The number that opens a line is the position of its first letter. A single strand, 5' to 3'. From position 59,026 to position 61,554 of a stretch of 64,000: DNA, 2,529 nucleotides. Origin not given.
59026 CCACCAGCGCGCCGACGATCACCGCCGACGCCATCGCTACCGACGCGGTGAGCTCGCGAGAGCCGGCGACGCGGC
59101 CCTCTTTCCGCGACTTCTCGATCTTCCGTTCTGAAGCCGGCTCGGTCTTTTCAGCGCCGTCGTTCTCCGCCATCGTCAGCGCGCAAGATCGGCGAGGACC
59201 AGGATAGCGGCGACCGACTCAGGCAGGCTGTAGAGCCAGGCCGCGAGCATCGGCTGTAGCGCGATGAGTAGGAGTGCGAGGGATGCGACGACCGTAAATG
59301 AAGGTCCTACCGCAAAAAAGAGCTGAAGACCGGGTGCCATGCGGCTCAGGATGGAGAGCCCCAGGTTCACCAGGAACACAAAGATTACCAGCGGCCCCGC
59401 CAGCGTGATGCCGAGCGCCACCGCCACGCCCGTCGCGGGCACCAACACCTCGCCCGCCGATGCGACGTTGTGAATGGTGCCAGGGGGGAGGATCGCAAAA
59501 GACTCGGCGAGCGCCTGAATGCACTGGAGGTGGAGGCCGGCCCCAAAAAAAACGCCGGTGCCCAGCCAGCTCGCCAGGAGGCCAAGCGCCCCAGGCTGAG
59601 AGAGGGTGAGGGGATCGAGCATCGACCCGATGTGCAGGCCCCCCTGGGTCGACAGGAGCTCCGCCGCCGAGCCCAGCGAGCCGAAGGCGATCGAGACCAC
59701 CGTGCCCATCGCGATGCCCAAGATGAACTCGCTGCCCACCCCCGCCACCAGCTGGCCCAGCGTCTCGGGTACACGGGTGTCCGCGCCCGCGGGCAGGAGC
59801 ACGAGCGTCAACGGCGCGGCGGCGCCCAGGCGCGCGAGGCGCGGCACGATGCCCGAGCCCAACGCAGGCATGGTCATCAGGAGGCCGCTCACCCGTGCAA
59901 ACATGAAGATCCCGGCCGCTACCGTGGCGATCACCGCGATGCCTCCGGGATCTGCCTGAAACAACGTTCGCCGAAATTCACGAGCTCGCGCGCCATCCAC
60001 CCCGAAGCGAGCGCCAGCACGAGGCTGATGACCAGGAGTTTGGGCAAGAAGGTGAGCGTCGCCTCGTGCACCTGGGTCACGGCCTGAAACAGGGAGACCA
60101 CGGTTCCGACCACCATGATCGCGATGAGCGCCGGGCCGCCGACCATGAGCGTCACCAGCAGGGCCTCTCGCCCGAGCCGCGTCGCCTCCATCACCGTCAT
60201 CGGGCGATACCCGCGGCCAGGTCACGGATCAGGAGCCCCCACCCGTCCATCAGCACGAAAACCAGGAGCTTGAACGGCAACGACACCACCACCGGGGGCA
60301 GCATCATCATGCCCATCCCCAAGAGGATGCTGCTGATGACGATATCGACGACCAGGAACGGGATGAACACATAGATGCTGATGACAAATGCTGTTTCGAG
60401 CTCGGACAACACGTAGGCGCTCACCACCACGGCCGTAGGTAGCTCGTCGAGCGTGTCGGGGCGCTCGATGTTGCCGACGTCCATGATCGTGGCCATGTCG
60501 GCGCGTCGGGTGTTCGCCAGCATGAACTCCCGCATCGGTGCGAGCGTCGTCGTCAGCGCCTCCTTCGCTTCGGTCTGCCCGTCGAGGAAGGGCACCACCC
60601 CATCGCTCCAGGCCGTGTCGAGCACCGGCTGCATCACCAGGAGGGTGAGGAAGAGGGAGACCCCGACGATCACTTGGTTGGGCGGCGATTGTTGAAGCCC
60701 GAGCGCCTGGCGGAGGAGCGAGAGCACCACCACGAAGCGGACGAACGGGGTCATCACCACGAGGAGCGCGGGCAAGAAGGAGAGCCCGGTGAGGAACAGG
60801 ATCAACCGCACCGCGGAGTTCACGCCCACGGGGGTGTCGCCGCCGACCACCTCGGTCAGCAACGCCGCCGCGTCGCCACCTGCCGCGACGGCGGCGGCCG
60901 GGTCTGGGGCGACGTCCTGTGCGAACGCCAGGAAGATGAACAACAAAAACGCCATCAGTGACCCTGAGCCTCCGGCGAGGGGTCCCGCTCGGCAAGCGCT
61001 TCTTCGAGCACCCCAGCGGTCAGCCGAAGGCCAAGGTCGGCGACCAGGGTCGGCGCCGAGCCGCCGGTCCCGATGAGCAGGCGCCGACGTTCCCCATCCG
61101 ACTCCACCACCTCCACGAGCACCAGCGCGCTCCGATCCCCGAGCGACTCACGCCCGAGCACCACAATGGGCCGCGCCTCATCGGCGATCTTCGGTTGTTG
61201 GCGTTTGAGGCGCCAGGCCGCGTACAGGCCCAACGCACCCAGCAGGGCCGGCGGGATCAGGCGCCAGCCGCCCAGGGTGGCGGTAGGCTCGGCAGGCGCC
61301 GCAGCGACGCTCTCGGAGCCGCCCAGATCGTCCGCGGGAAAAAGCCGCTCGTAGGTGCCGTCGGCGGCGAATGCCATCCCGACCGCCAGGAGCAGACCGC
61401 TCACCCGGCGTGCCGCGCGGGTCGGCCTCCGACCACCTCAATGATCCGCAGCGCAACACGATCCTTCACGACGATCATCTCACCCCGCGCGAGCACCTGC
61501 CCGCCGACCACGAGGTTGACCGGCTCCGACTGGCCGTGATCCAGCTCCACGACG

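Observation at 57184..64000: Intact flagellar export/switch operon and fliA in a genome with myxobacterial hallmarks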

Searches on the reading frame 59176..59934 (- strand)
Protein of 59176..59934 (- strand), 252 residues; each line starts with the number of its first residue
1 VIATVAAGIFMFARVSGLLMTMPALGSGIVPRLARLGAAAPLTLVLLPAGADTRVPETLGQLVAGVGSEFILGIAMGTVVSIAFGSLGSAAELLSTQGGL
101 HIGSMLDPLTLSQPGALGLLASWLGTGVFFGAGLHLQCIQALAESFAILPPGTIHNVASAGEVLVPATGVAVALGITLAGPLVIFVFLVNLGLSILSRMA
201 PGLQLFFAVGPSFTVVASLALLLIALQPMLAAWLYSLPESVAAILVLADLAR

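Call 32: search_protein_families(library=ncbifam, proteins=[window:59176-59934:-], max_evalue=0.01)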
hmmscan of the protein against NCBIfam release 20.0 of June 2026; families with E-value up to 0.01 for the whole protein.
window:59176-59934:- (252 aa): 5 families
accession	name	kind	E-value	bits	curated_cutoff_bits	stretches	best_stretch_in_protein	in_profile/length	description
TIGR01400.1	fliR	equivalog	8.1e-35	120.6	168.6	1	9-242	5-239/245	flagellar biosynthetic protein FliR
TIGR01401.1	fliR_like_III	equivalog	3.8e-22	79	163.05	1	7-232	10-236/253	type III secretion system export apparatus subunit SctT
NF009416.1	PRK12780.1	equivalog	3.6e-18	66.1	306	1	7-235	8-239/247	flagellar biosynthesis protein FliR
NF009411.0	PRK12772.1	equivalog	1e-14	53.9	739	1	5-236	7-238/610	fused FliR family export protein/FlhB family type III secretion system protein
NF011876.0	PRK15349.1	equivalog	9.4e-09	35.5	275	1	11-228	15-236/259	EscT/YscT/HrcT family type III secretion system export apparatus protein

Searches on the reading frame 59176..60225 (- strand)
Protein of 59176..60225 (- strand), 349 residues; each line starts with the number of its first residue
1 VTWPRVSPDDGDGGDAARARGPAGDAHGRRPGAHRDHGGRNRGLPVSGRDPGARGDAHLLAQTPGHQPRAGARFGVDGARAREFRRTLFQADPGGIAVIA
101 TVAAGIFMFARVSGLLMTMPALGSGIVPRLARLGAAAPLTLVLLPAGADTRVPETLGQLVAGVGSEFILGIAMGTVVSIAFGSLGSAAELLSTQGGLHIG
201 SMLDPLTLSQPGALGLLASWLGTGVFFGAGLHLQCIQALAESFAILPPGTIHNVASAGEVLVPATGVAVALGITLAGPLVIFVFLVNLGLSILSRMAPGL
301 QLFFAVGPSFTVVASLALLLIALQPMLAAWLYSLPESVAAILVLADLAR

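Call 3: search_protein_families(library=pfam, proteins=[window:59176-60225:-], max_evalue=0.01)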
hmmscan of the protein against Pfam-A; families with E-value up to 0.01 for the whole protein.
window:59176-60225:- (349 aa): 1 family
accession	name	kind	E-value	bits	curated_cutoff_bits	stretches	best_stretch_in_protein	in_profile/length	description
PF01311.25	Bac_export_1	-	5.4e-40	137.8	27.8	1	104-331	3-224/230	Bacterial export proteins, family 1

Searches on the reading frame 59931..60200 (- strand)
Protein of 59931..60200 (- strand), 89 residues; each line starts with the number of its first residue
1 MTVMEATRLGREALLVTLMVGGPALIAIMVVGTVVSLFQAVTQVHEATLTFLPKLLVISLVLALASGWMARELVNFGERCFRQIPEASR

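Call 3: search_protein_families(library=pfam, proteins=[window:59931-60200:-], max_evalue=0.01)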
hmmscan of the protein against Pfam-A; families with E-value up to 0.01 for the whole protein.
window:59931-60200:- (89 aa): 1 family
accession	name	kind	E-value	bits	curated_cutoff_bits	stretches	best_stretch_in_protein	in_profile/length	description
PF01313.24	Bac_export_3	-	1.7e-26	92.4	25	1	7-76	3-72/74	Bacterial export proteins, family 3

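Call 32: search_protein_families(library=ncbifam, proteins=[window:59931-60200:-], max_evalue=0.01)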
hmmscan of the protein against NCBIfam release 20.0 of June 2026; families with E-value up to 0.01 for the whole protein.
window:59931-60200:- (89 aa): 5 families
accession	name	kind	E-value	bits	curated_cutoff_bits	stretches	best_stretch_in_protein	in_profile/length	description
TIGR01402.1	fliQ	equivalog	4.9e-26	90.7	88.9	1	1-86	1-86/88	flagellar biosynthesis protein FliQ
TIGR01403.1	fliQ_rel_III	equivalog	7.5e-22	77.2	76.5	1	7-84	3-80/81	type III secretion system export apparatus subunit SctS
NF004671.0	PRK06010.1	subfamily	1.2e-21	76.5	104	1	1-84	1-84/88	flagellar biosynthesis protein FliQ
NF011861.0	PRK15333.1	equivalog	8.5e-14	51.8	108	1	10-80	8-78/86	EscS/YscS/HrcS family type III secretion system export apparatus protein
NF011877.0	PRK15350.1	equivalog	4e-12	46.4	104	1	5-85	5-85/88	EscS/YscS/HrcS family type III secretion system export apparatus protein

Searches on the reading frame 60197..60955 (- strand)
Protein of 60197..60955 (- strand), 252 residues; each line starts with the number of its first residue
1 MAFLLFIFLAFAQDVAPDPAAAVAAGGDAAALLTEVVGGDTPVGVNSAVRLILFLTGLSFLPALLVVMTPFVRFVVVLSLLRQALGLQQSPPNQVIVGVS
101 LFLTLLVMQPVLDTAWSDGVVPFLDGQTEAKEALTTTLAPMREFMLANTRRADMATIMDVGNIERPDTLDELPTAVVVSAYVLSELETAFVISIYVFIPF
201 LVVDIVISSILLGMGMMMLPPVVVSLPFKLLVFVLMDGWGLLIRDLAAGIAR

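Call 3: search_protein_families(library=pfam, proteins=[window:60197-60955:-], max_evalue=0.01)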
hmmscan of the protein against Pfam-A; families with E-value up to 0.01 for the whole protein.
window:60197-60955:- (252 aa): 1 family
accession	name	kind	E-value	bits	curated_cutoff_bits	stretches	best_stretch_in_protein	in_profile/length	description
PF00813.25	FliP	-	2.4e-70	236.8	26.9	1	55-246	2-191/191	FliP family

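Call 32: search_protein_families(library=ncbifam, proteins=[window:60197-60955:-], max_evalue=0.01)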
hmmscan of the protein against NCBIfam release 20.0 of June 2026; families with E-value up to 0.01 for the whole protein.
window:60197-60955:- (252 aa): 4 families
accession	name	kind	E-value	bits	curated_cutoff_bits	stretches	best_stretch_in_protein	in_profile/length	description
TIGR01103.1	fliP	equivalog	1.1e-72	244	217.45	1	54-247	1-194/197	flagellar type III secretion system pore protein FliP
NF009438.0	PRK12797.1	subfamily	1.8e-53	181.5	179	1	46-247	6-213/217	EscR/YscR/HrcR family type III secretion system export apparatus protein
TIGR01102.1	yscR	equivalog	2.1e-48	164.8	208.6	1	51-246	1-202/202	type III secretion system export apparatus subunit SctR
NF009437.0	PRK12796.1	equivalog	1.7e-38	132.5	263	1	46-247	3-214/223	EscR/YscR/HrcR family type III secretion system export apparatus protein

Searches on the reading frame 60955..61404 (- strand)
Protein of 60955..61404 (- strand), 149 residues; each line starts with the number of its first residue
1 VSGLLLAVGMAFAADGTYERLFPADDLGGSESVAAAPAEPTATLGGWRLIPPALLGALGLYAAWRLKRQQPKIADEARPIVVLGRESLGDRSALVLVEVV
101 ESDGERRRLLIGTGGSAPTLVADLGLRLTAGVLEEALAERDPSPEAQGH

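Call 3: search_protein_families(library=pfam, proteins=[window:60955-61404:-], max_evalue=0.01)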
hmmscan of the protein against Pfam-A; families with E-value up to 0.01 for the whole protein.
window:60955-61404:- (149 aa): 1 family
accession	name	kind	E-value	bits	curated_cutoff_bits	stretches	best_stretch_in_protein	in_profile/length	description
PF04347.18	FliO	-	0.0013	19.2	22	1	64-121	1-58/91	Flagellar biosynthesis protein, FliO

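Call 32: search_protein_families(library=ncbifam, proteins=[window:60955-61404:-], max_evalue=0.01)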
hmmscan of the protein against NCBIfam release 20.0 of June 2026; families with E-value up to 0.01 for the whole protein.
window:60955-61404:- (149 aa): 1 family
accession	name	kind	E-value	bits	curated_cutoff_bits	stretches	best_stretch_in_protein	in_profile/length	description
TIGR03500.1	FliO_TIGR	equivalog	0.0005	20.1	55.25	1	60-121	9-67/70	flagellar biosynthetic protein FliO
